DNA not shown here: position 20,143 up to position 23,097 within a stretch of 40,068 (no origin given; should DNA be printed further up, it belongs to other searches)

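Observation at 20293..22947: Unusual tri-domain enzyme: GT4 glycosyltransferase fused to an LmbE/PIG-L-type deacetylase and a SAM methyltransferase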

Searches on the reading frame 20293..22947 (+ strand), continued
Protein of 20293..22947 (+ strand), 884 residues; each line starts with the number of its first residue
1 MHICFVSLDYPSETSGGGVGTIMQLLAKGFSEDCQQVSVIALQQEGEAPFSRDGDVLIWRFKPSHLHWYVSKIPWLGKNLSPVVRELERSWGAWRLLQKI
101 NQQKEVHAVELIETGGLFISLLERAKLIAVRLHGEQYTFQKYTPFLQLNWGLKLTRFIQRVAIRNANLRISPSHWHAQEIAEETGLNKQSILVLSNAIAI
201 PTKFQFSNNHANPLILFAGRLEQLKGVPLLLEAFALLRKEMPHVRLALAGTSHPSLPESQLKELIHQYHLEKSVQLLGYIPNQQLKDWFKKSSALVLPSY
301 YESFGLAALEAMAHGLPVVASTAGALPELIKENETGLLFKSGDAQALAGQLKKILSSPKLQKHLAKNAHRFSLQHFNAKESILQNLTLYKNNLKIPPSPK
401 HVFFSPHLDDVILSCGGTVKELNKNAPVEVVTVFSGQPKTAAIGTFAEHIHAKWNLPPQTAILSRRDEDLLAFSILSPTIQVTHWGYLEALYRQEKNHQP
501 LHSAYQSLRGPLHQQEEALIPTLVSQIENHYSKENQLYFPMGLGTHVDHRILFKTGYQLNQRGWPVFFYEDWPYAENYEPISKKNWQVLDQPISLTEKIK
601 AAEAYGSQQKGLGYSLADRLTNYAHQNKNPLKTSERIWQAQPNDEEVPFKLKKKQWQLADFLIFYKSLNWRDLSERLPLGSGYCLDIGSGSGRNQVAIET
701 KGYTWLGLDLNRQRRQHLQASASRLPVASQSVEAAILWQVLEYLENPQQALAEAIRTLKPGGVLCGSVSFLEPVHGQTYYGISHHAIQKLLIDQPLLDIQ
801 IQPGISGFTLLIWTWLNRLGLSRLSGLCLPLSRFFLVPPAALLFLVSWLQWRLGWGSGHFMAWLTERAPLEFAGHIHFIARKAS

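Call 13: find_encoding_contigs(protein=P0007, flank=10000, max_places=2)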
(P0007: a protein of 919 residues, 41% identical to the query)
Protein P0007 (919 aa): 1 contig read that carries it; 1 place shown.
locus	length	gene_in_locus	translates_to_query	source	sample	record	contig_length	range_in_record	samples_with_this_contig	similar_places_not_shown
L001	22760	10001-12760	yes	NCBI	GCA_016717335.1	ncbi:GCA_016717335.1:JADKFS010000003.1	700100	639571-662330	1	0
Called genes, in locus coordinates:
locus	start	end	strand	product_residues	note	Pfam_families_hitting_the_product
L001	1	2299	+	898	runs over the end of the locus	PF02706:Wzz, PF01656:CbiA, PF10609:ParA, PF13614:AAA_31 (weak)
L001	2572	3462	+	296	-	PF01061:ABC2_membrane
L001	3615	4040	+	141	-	PF05635:23S_rRNA_IVP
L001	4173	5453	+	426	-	PF00005:ABC_tran, PF13304:AAA_21 (faint), PF14524:Wzt_C (weak)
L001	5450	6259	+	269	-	PF13489:Methyltransf_23, PF02353:CMAS (weak), PF13847:Methyltransf_31, PF08241:Methyltransf_11, PF08242:Methyltransf_12, PF13649:Methyltransf_25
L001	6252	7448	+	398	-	PF13439:Glyco_transf_4, PF13579:Glyco_trans_4_4, PF20706:GT4-conflict, PF00534:Glycos_transf_1, PF13692:Glyco_trans_1_4, PF13524:Glyco_trans_1_2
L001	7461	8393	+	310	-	PF00535:Glycos_transf_2, PF10111:Glyco_tranf_2_2 (weak), PF13641:Glyco_tranf_2_3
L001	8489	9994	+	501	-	PF13231:PMT_2 (weak)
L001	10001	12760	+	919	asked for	PF13439:Glyco_transf_4, PF13579:Glyco_trans_4_4, PF20706:GT4-conflict, PF00534:Glycos_transf_1, PF13692:Glyco_trans_1_4, PF13524:Glyco_trans_1_2, PF02585:PIG-L, PF13489:Methyltransf_23, +2 more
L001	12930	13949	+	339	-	PF13439:Glyco_transf_4, PF13579:Glyco_trans_4_4, PF20706:GT4-conflict, PF00534:Glycos_transf_1, PF13692:Glyco_trans_1_4, PF13524:Glyco_trans_1_2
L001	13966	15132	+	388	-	PF08323:Glyco_transf_5 (faint), PF13439:Glyco_transf_4, PF13579:Glyco_trans_4_4, PF20706:GT4-conflict, PF00534:Glycos_transf_1, PF13692:Glyco_trans_1_4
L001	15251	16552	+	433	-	PF04932:Wzy_C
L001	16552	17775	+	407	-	PF13439:Glyco_transf_4, PF13579:Glyco_trans_4_4, PF00534:Glycos_transf_1, PF13692:Glyco_trans_1_4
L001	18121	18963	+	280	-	PF00535:Glycos_transf_2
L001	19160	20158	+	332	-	PF00534:Glycos_transf_1, PF13692:Glyco_trans_1_4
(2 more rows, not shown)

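Call 14: find_encoding_contigs(protein=P0025, flank=10000, max_places=2)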
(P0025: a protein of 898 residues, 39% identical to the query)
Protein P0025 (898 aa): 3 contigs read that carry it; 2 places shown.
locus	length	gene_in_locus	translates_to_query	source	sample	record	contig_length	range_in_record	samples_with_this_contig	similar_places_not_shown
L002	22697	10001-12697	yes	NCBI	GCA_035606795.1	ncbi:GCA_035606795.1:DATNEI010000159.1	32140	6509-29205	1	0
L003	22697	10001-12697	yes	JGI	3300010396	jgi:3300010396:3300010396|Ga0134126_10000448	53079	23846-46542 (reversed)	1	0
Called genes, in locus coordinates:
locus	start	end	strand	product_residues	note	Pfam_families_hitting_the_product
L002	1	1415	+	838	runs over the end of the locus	-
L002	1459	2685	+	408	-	PF01041:DegT_DnrJ_EryC1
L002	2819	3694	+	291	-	PF01061:ABC2_membrane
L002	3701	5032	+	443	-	PF00005:ABC_tran, PF14524:Wzt_C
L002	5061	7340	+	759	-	PF00535:Glycos_transf_2, PF10111:Glyco_tranf_2_2, PF13641:Glyco_tranf_2_3, PF01075:Glyco_transf_9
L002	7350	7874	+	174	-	PF00132:Hexapep, PF14602:Hexapep_2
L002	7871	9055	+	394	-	PF13439:Glyco_transf_4, PF13579:Glyco_trans_4_4, PF20706:GT4-conflict, PF00534:Glycos_transf_1, PF13692:Glyco_trans_1_4, PF13524:Glyco_trans_1_2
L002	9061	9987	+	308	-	PF00535:Glycos_transf_2, PF10111:Glyco_tranf_2_2 (weak), PF13641:Glyco_tranf_2_3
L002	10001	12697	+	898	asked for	PF13439:Glyco_transf_4, PF13579:Glyco_trans_4_4, PF13649:Methyltransf_25 (faint), PF20706:GT4-conflict, PF00534:Glycos_transf_1, PF13692:Glyco_trans_1_4, PF02585:PIG-L, PF08241:Methyltransf_11, +1 more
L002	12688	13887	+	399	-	PF13439:Glyco_transf_4, PF13579:Glyco_trans_4_4, PF20706:GT4-conflict, PF00534:Glycos_transf_1, PF13692:Glyco_trans_1_4, PF13524:Glyco_trans_1_2 (weak)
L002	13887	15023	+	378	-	PF13439:Glyco_transf_4, PF13477:Glyco_trans_4_2, PF13579:Glyco_trans_4_4, PF20706:GT4-conflict (weak), PF00534:Glycos_transf_1, PF13692:Glyco_trans_1_4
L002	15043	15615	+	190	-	PF25087:GMPPB_C (faint), PF00132:Hexapep, PF14602:Hexapep_2 (weak)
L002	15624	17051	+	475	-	-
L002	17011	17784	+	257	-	PF00535:Glycos_transf_2, PF13641:Glyco_tranf_2_3 (weak)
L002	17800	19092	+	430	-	PF13439:Glyco_transf_4, PF13579:Glyco_trans_4_4, PF00534:Glycos_transf_1, PF13692:Glyco_trans_1_4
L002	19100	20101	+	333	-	PF20706:GT4-conflict (weak), PF00534:Glycos_transf_1, PF13692:Glyco_trans_1_4, PF13524:Glyco_trans_1_2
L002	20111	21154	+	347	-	PF00535:Glycos_transf_2, PF13641:Glyco_tranf_2_3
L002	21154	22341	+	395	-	PF01041:DegT_DnrJ_EryC1, PF00155:Aminotran_1_2, PF01212:Beta_elim_lyase (weak)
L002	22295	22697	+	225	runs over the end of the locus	PF02397:Bac_transf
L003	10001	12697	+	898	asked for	PF13439:Glyco_transf_4, PF13579:Glyco_trans_4_4, PF13649:Methyltransf_25 (faint), PF20706:GT4-conflict, PF00534:Glycos_transf_1, PF13692:Glyco_trans_1_4, PF02585:PIG-L, PF08241:Methyltransf_11, +1 more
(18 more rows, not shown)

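Call 15: find_encoding_contigs(protein=P0046, flank=10000, max_places=1)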
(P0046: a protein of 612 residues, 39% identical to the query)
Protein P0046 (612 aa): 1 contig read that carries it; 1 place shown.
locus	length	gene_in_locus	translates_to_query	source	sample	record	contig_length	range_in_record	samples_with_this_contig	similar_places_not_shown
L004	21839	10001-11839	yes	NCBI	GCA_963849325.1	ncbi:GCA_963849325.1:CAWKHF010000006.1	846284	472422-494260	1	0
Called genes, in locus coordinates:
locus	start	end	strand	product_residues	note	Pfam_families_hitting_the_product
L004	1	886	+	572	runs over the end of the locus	PF00623:RNA_pol_Rpb1_2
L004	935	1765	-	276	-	PF19541:DUF6065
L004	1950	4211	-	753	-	PF01656:CbiA (faint), PF13614:AAA_31 (weak)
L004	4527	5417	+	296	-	PF01061:ABC2_membrane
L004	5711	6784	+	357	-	PF00005:ABC_tran, PF13304:AAA_21 (faint)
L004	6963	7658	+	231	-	PF02353:CMAS (weak), PF03141:Methyltransf_29 (weak), PF06325:PrmA (weak), PF08241:Methyltransf_11, PF08242:Methyltransf_12, PF13489:Methyltransf_23, PF13649:Methyltransf_25, PF13847:Methyltransf_31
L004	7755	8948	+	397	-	PF13439:Glyco_transf_4, PF13579:Glyco_trans_4_4, PF20706:GT4-conflict, PF00534:Glycos_transf_1, PF13692:Glyco_trans_1_4, PF13524:Glyco_trans_1_2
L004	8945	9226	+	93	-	PF00535:Glycos_transf_2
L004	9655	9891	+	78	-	-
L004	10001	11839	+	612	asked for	PF13439:Glyco_transf_4, PF13579:Glyco_trans_4_4, PF20706:GT4-conflict, PF00534:Glycos_transf_1, PF13692:Glyco_trans_1_4, PF13524:Glyco_trans_1_2, PF02585:PIG-L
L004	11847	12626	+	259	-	-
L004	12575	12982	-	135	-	-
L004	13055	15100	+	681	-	PF13439:Glyco_transf_4 (weak), PF13579:Glyco_trans_4_4 (weak), PF20706:GT4-conflict, PF00534:Glycos_transf_1, PF13692:Glyco_trans_1_4, PF08323:Glyco_transf_5 (weak), PF13439:Glyco_transf_4, PF13579:Glyco_trans_4_4, +1 more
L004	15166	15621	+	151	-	-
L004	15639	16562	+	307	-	PF04932:Wzy_C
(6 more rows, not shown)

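Call 16: find_encoding_contigs(protein=P0050, flank=10000, max_places=1)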
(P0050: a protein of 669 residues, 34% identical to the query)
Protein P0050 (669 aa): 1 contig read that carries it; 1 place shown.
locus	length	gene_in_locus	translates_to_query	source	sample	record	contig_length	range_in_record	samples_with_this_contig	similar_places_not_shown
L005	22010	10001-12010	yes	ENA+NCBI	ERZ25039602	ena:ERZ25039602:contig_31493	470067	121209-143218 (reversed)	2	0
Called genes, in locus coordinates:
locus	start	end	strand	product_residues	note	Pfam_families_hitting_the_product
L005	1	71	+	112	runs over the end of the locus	PF01047:MarR, PF12802:MarR_2, PF13412:HTH_24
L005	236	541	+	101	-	PF00106:adh_short (weak), PF01370:Epimerase, PF02719:Polysacc_synt_2, PF04321:RmlD_sub_bind, PF01073:3Beta_HSD (weak), PF16363:GDP_Man_Dehyd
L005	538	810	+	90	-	PF01370:Epimerase, PF16363:GDP_Man_Dehyd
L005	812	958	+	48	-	PF01370:Epimerase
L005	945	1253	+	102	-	-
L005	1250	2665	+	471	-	PF02878:PGM_PMM_I, PF02879:PGM_PMM_II, PF02880:PGM_PMM_III, PF00408:PGM_PMM_IV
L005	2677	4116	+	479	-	PF00483:NTP_transferase, PF12804:NTP_transf_3 (weak), PF22640:ManC_GMP_beta-helix, PF01050:MannoseP_isomer, PF07883:Cupin_2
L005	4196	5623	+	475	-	PF04932:Wzy_C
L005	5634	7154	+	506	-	PF01943:Polysacc_synt, PF13440:Polysacc_synt_3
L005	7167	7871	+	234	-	PF13489:Methyltransf_23, PF03848:TehB (weak), PF13847:Methyltransf_31, PF08241:Methyltransf_11, PF08242:Methyltransf_12, PF13649:Methyltransf_25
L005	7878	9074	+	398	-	PF08323:Glyco_transf_5 (weak), PF13439:Glyco_transf_4, PF13579:Glyco_trans_4_4, PF20706:GT4-conflict, PF00534:Glycos_transf_1, PF13692:Glyco_trans_1_4, PF13524:Glyco_trans_1_2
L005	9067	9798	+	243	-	PF00535:Glycos_transf_2, PF10111:Glyco_tranf_2_2, PF13641:Glyco_tranf_2_3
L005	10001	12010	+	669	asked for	PF13439:Glyco_transf_4, PF13579:Glyco_trans_4_4, PF20706:GT4-conflict, PF00534:Glycos_transf_1, PF13692:Glyco_trans_1_4, PF02585:PIG-L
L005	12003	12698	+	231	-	PF13489:Methyltransf_23, PF08241:Methyltransf_11, PF08242:Methyltransf_12 (weak), PF13649:Methyltransf_25, PF01209:Ubie_methyltran (weak), PF13847:Methyltransf_31 (weak)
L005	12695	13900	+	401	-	PF13439:Glyco_transf_4, PF13579:Glyco_trans_4_4, PF20706:GT4-conflict, PF00534:Glycos_transf_1, PF13692:Glyco_trans_1_4, PF13524:Glyco_trans_1_2 (weak)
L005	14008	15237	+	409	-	PF08323:Glyco_transf_5 (weak), PF13439:Glyco_transf_4, PF13477:Glyco_trans_4_2, PF13579:Glyco_trans_4_4, PF20706:GT4-conflict, PF00534:Glycos_transf_1 (weak), PF13692:Glyco_trans_1_4, PF00534:Glycos_transf_1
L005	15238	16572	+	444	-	PF01541:GIY-YIG (weak)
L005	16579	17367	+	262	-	PF00535:Glycos_transf_2, PF13641:Glyco_tranf_2_3 (weak)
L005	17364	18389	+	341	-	PF01075:Glyco_transf_9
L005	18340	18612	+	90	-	-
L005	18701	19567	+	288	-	PF20706:GT4-conflict, PF00534:Glycos_transf_1, PF13692:Glyco_trans_1_4, PF13524:Glyco_trans_1_2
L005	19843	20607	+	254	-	-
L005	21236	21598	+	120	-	-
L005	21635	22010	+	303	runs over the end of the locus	PF13489:Methyltransf_23, PF07021:MetW (weak), PF08241:Methyltransf_11, PF08242:Methyltransf_12, PF13649:Methyltransf_25, PF13847:Methyltransf_31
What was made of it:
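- On Chain-terminating enzymes of ABC-transporter-dependent glycan pathways (WbdD / WsaE type): The L005 orthologous cassette uses Wzx instead (call 16).
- The orthologous cassette in L005 keeps the enzyme (split) but has a Wzx-type flippase and no Wzm/Wzt (call 16).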

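Call 17: find_encoding_contigs(protein=P0040, flank=10000, max_places=1)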
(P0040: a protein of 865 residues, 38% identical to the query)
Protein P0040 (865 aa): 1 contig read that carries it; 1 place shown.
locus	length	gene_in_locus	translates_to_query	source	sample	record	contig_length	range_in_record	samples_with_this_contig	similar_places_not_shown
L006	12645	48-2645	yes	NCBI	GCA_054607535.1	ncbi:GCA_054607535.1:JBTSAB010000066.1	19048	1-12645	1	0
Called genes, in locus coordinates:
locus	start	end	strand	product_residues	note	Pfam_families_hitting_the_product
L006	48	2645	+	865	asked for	PF13439:Glyco_transf_4, PF13579:Glyco_trans_4_4, PF20706:GT4-conflict, PF00534:Glycos_transf_1, PF13524:Glyco_trans_1_2 (weak), PF13692:Glyco_trans_1_4, PF02585:PIG-L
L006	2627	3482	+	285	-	PF13439:Glyco_transf_4, PF13579:Glyco_trans_4_4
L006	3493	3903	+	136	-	PF00534:Glycos_transf_1, PF13524:Glyco_trans_1_2, PF13692:Glyco_trans_1_4, PF20706:GT4-conflict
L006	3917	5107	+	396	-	PF08323:Glyco_transf_5 (weak), PF13477:Glyco_trans_4_2 (faint), PF13439:Glyco_transf_4, PF13579:Glyco_trans_4_4, PF20706:GT4-conflict, PF00534:Glycos_transf_1, PF13692:Glyco_trans_1_4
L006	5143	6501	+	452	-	-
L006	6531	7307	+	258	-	PF00535:Glycos_transf_2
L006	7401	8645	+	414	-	PF13439:Glyco_transf_4, PF13579:Glyco_trans_4_4, PF00534:Glycos_transf_1, PF13692:Glyco_trans_1_4, PF13524:Glyco_trans_1_2 (weak)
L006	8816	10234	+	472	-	PF01602:Adaptin_N (faint), PF13513:HEAT_EZ (faint), PF24714:TOR1L1_N (faint), PF25786:HEAT_GCN1_C (faint), PF00514:Arm (faint), PF02985:HEAT (faint), PF13646:HEAT_2, PF13646:HEAT_2, +4 more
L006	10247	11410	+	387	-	PF02985:HEAT (faint), PF12717:Cnd1 (faint), PF13646:HEAT_2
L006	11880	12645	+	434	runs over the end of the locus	PF22842:Pel9A-like_beta_helix, PF07602:DUF1565 (faint), PF05048:NosD, PF13229:Beta_helix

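Call 36: predict_structure(alignment_id=A1)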
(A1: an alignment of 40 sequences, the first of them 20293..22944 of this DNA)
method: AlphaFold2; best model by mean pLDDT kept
length: 884 residues; sequences in the alignment: 40
mean_pLDDT: 89.3   pTM: 0.70
mean pLDDT of the five models: 89.3, 89.0, 87.9, 87.2, 86.3
residues with pLDDT >= 90: 544; 70-90: 290; 50-70: 46; < 50: 4
segments of 3 or more residues with pLDDT < 50: 775-777
pLDDT, mean of each block of 10 residues (from residue 1): 94 82 92 92 91 95 93 91 95 96 92 94 87 90 87 93 89 91 76 87 76 91 94 97 95 90 96 93 87 94 88 94 90 96 96 95 95 90 87 77 95 95 93 88 85 84 89 94 94 89 92 94 98 96 94 97 95 91 78 91 87 79 75 85 84 88 88 90 85 88 85 63 87 92 84 95 92 50 80 94 88 87 89 94 95 89 90 89 93
secondary structure, 60 per line:
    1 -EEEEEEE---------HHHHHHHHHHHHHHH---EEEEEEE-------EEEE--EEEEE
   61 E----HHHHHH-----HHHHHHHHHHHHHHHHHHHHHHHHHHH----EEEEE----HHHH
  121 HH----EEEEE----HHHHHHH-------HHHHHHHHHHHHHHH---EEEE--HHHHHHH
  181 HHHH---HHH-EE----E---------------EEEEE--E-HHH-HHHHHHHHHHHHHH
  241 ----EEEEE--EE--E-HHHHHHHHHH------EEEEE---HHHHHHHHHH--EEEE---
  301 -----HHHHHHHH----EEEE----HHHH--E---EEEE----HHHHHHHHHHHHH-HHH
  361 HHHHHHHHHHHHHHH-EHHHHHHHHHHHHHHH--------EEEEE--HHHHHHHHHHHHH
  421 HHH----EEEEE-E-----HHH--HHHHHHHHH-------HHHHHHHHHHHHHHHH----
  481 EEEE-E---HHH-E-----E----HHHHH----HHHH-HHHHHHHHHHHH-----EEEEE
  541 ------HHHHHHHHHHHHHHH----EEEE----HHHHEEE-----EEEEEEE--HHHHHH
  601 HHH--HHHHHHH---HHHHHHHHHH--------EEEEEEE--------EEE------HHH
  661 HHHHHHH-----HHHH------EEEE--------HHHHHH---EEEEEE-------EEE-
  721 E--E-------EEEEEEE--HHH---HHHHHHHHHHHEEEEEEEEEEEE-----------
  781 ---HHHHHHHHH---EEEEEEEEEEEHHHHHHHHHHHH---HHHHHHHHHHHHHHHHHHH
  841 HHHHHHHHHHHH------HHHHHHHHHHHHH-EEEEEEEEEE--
elements in order (helices of 4 or more, strands of 3 or more residues): E2-8 H18-32 E36-42 E50-53 E56-61 H66-71 H77-103 E108-112 H117-122 E127-131 H136-142 H150-164 E168-171 H174-184 E214-218 H227-240 E245-249 H258-267 E274-278 H282-291 E294-297 H306-313 E318-321 H326-329 E336-339 H344-356 H358-375 H378-392 E401-405 H408-423 E428-432 H445-453 H461-476 E481-484 H505-509 H514-517 H519-530 E536-540 H547-561 E566-569 H574-577 E578-580 E586-592 H595-603 H606-612 H616-625 E634-640 E649-651 H658-667 H673-676 E683-686 H695-700 E704-709 E717-719 E732-738 H747-757 E758-769 H784-792 E796-806 H807-818 H822-852 H859-871 E873-882
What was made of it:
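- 20293..22947 (+): Complete ORF of the tri-domain enzyme (884 aa plus stop). AF2 model has mean pLDDT 89.3, pTM 0.70 (call 36).
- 21493..22248 (+): LmbE/PIG-L-type metal-dependent de-N-acetylase domain, aa 401-652. DSSP elements from call 36.
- The AF2 model is confident through the junctions (call 36).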
